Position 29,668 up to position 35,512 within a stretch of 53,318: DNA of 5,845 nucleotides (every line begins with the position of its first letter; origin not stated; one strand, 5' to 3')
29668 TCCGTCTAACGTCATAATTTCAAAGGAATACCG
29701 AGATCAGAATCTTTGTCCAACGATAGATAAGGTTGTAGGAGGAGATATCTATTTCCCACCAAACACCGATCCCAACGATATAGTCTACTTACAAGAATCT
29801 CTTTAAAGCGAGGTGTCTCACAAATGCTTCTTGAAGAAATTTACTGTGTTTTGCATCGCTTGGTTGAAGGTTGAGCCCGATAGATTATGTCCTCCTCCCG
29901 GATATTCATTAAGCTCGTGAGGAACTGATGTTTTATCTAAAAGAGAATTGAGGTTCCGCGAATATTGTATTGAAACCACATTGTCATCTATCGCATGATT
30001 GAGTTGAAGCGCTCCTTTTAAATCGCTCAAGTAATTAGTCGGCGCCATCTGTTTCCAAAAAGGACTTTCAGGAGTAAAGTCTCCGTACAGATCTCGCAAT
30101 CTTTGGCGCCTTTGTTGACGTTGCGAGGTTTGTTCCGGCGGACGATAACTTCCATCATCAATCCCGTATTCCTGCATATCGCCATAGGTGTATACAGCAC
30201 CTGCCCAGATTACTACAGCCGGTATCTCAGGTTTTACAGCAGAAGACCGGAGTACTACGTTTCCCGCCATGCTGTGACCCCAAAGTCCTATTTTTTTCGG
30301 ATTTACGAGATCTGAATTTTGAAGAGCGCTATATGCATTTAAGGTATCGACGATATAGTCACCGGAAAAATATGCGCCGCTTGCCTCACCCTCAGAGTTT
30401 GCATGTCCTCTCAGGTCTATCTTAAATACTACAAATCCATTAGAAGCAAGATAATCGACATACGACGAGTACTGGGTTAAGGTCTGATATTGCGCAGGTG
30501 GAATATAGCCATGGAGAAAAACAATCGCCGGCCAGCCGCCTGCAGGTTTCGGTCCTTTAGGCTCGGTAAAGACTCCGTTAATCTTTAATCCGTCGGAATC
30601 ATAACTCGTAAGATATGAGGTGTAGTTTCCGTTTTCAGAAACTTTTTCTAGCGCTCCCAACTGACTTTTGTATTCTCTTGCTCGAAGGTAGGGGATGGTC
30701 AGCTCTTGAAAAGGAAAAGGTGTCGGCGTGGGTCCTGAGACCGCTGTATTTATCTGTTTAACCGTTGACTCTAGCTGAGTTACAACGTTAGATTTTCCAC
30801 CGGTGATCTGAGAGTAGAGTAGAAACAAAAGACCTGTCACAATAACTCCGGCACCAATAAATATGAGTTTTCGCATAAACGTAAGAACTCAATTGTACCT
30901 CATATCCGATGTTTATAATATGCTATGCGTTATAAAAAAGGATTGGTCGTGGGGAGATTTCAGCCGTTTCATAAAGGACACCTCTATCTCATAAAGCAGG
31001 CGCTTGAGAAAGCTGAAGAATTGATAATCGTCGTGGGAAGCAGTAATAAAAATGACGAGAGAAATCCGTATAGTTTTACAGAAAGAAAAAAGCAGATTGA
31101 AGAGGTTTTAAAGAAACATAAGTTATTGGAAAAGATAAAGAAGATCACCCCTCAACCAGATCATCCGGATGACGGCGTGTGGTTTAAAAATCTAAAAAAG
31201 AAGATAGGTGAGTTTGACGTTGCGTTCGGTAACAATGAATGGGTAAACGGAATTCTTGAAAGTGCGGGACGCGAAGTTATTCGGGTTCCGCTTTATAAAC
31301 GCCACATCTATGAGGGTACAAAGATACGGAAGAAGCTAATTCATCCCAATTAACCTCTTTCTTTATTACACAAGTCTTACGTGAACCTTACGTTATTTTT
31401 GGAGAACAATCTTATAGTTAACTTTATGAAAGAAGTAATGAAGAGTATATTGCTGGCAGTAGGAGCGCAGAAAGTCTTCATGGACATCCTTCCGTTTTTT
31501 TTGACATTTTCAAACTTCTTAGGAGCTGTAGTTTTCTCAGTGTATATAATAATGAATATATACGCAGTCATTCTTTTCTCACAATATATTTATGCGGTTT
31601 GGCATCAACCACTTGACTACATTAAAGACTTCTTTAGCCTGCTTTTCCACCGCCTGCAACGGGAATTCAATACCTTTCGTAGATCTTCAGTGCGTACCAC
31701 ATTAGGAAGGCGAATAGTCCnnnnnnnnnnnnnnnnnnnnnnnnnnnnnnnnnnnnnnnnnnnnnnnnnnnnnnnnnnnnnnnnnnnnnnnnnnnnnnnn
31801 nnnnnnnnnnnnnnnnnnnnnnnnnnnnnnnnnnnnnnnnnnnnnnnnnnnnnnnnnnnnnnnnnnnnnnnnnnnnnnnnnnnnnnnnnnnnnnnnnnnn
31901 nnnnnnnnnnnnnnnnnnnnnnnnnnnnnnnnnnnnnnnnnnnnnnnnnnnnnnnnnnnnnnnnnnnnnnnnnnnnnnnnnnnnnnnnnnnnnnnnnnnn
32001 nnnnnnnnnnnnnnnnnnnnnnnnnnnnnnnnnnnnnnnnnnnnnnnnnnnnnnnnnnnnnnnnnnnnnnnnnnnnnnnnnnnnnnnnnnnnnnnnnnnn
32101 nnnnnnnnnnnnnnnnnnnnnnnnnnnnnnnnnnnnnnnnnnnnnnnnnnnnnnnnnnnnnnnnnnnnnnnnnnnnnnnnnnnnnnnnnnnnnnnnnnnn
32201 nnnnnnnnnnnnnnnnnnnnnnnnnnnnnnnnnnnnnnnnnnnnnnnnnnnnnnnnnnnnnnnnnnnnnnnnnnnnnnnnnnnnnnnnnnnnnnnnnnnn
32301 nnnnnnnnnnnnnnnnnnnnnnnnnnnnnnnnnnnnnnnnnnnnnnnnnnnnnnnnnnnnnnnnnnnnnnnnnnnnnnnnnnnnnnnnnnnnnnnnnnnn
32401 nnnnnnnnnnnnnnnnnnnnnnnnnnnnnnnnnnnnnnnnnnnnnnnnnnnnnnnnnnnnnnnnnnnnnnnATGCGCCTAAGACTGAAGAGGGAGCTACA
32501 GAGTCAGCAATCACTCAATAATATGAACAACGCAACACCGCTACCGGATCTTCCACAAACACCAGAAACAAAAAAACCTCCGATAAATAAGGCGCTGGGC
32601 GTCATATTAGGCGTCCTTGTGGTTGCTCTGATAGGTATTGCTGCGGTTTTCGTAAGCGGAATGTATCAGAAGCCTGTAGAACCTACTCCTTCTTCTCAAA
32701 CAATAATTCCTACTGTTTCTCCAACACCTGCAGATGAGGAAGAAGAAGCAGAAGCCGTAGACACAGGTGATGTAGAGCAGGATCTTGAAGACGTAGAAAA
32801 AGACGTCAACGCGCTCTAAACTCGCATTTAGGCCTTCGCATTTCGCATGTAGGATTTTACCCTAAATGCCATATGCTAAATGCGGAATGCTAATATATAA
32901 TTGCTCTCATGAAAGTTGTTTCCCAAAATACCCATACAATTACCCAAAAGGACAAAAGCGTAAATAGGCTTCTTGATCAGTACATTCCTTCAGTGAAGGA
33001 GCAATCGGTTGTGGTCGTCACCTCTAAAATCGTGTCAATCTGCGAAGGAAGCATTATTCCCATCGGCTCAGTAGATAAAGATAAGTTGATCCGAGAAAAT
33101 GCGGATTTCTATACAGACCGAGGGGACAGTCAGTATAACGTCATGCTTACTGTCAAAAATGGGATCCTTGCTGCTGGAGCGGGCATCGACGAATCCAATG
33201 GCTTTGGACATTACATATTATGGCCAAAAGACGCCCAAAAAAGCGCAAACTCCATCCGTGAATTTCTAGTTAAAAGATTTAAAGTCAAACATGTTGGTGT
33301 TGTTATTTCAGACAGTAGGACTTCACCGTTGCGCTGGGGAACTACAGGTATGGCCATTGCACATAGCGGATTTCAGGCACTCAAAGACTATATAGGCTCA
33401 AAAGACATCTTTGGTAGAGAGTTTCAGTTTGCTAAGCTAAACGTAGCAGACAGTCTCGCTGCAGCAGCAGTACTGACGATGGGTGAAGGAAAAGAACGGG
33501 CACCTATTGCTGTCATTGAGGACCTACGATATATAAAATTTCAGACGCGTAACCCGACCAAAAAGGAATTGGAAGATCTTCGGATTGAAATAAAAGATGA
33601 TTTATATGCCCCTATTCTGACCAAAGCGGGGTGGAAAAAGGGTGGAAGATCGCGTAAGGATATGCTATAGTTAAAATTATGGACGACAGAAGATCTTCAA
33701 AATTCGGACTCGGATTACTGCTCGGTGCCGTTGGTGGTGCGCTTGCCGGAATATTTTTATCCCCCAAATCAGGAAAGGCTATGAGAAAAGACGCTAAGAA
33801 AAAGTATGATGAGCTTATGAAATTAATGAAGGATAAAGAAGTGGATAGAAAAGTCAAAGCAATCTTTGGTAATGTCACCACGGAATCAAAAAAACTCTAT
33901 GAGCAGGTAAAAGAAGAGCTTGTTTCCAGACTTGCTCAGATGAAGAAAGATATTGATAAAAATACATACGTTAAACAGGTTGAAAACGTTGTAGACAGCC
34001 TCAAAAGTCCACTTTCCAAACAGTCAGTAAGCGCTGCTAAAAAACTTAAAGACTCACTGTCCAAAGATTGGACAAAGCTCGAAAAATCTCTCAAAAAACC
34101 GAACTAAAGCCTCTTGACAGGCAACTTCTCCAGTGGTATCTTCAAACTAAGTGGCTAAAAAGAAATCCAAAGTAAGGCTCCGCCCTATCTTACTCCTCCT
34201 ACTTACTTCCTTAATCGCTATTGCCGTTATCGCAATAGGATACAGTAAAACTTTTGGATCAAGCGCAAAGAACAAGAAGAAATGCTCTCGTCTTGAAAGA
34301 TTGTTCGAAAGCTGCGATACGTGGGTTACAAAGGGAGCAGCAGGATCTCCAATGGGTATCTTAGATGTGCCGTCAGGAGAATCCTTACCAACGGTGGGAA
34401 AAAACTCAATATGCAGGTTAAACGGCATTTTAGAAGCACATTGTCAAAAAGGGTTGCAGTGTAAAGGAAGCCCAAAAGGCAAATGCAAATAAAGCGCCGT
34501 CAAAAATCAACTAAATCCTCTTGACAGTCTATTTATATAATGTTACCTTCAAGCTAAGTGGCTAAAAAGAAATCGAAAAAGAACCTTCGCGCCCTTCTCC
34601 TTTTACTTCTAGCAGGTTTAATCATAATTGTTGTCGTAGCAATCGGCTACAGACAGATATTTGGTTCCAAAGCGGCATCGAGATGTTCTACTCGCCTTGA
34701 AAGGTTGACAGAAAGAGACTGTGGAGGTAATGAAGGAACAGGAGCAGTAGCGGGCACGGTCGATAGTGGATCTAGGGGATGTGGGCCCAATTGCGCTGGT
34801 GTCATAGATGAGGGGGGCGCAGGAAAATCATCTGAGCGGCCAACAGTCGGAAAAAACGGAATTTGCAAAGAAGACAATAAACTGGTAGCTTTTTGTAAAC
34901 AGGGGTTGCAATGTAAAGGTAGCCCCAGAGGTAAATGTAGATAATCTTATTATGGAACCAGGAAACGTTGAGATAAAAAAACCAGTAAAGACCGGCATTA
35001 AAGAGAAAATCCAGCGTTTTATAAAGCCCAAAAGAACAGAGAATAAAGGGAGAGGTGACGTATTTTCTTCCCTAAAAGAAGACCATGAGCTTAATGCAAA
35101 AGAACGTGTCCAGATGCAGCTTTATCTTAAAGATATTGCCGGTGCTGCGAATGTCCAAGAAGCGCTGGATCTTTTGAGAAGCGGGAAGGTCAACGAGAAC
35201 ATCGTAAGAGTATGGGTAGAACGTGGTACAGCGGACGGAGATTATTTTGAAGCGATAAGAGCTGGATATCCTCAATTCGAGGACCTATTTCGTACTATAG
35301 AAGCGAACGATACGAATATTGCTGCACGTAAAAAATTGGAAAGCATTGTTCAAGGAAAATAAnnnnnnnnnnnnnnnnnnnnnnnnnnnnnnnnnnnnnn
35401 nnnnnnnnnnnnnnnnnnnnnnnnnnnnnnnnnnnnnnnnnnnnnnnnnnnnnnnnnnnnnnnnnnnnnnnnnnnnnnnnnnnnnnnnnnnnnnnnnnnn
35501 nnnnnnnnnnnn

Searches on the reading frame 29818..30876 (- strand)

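Call 9: search_protein_families(library=pfam, proteins=[window:29818-30876:-], max_evalue=0.001)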
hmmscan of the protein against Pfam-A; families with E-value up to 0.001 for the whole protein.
window:29818-30876:- (352 aa): 13 families
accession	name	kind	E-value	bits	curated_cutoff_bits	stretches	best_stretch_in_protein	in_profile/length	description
PF12146.15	Hydrolase_4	-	8.1e-13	48.7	27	1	117-229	6-112/239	Serine aminopeptidase, S33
PF00561.26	Abhydrolase_1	-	4.9e-12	46.5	25.8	1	116-224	1-100/245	alpha/beta hydrolase fold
PF00326.27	Peptidase_S9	-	5.6e-11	42.8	22.6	1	136-352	3-210/213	Prolyl oligopeptidase family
PF12697.13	Abhydrolase_6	-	6e-08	34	26.3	1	118-284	1-132/217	Alpha/beta hydrolase family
PF01738.24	DLH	-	1.9e-07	31.4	21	1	105-331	7-187/217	Dienelactone hydrolase family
PF02129.25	Peptidase_S15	-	2.5e-07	31.1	23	1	105-238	11-141/262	X-Pro dipeptidyl-peptidase (S15 family)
PF08840.17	BAAT_C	-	1e-05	26.1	20.9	1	180-333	8-161/210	BAAT / Acyl-CoA thioester hydrolase C terminal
PF07224.18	Chlorophyllase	-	5e-05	22.7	26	1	109-208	36-130/301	Chlorophyllase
PF12740.14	PETase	-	6.6e-05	22.9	28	1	139-222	73-153/263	PET hydrolase-like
PF05448.18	AXE1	-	0.00011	21.5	21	0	95-222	65-204/321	Acetyl xylan esterase (AXE1)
PF00756.26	Esterase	-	0.00012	22.3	22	1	99-342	8-245/251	Putative esterase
PF03403.19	PAF-AH_p_II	-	0.00023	20.3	20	0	110-159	95-139/372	Platelet-activating factor acetylhydrolase, isoform II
PF20434.5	BD-FAE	-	0.00095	19.2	26.8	0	234-312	137-214/215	BD-FAE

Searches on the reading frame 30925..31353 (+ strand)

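Call 69: search_protein_families(library=pfam, proteins=[window:30925-31353:+], max_evalue=0.01)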
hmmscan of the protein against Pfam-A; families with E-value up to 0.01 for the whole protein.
window:30925-31353:+ (142 aa): 5 families
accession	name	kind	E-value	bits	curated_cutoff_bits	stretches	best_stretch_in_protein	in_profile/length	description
PF01467.32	CTP_transf_like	-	7.2e-14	52.6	21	1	7-136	1-132/133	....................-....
PF05636.17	HIGH_NTase1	-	7.2e-05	22.7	27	1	11-39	9-38/402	HIGH Nucleotidyl Transferase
PF08218.17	Citrate_ly_lig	-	0.00016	21.9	20.9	1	9-64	5-56/182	Citrate lyase ligase C-terminal domain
PF01747.23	ATP-sulfurylase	-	0.0016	18.3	24.3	1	13-68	29-86/212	ATP-sulfurylase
PF06574.18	FAD_syn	-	0.0049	17.1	27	1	7-37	10-42/158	FAD synthetase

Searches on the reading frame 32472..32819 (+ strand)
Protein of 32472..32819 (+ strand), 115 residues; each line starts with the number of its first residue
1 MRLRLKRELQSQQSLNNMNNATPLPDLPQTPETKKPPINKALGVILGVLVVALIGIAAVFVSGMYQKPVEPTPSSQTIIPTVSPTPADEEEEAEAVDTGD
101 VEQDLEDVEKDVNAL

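Call 69: search_protein_families(library=pfam, proteins=[window:32472-32819:+], max_evalue=0.01)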
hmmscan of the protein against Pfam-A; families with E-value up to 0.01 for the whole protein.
window:32472-32819:+ (115 aa): 1 family
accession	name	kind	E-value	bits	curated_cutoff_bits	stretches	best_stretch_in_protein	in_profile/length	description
PF20087.4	DUF6479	-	0.0065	17.3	25.4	1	44-93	24-74/120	Family of unknown function (DUF6479)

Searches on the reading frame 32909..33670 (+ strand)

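Call 69: search_protein_families(library=pfam, proteins=[window:32909-33670:+], max_evalue=0.01)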
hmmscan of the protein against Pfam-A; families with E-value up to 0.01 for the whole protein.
window:32909-33670:+ (253 aa): 1 family
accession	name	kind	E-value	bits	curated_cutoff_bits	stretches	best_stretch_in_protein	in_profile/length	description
PF01996.21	F420_ligase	-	4.5e-37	128.1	25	1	11-204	7-217/218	F420-0:Gamma-glutamyl ligase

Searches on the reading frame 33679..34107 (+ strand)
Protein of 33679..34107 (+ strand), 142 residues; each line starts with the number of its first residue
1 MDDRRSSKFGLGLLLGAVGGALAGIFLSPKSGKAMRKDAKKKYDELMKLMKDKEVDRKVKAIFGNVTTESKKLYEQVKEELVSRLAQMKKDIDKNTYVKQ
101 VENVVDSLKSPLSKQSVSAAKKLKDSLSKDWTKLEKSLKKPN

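Call 69: search_protein_families(library=pfam, proteins=[window:33679-34107:+], max_evalue=0.01)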
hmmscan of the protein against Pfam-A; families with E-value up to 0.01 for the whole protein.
window:33679-34107:+ (142 aa): 1 family
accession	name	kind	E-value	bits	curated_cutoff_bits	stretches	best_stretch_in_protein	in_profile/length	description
PF12732.12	YtxH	-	3e-11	44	37.5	1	11-80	2-58/71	YtxH-like protein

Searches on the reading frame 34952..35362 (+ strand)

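Call 69: search_protein_families(library=pfam, proteins=[window:34952-35362:+], max_evalue=0.01)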
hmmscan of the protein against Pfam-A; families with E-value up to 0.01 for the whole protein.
window:34952-35362:+ (136 aa): 1 family
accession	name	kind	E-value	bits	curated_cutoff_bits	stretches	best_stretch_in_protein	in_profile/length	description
PF04104.19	DNA_primase_lrg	-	0.0043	16.9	22.4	1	37-77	115-153/266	Eukaryotic and archaeal DNA primase, large subunit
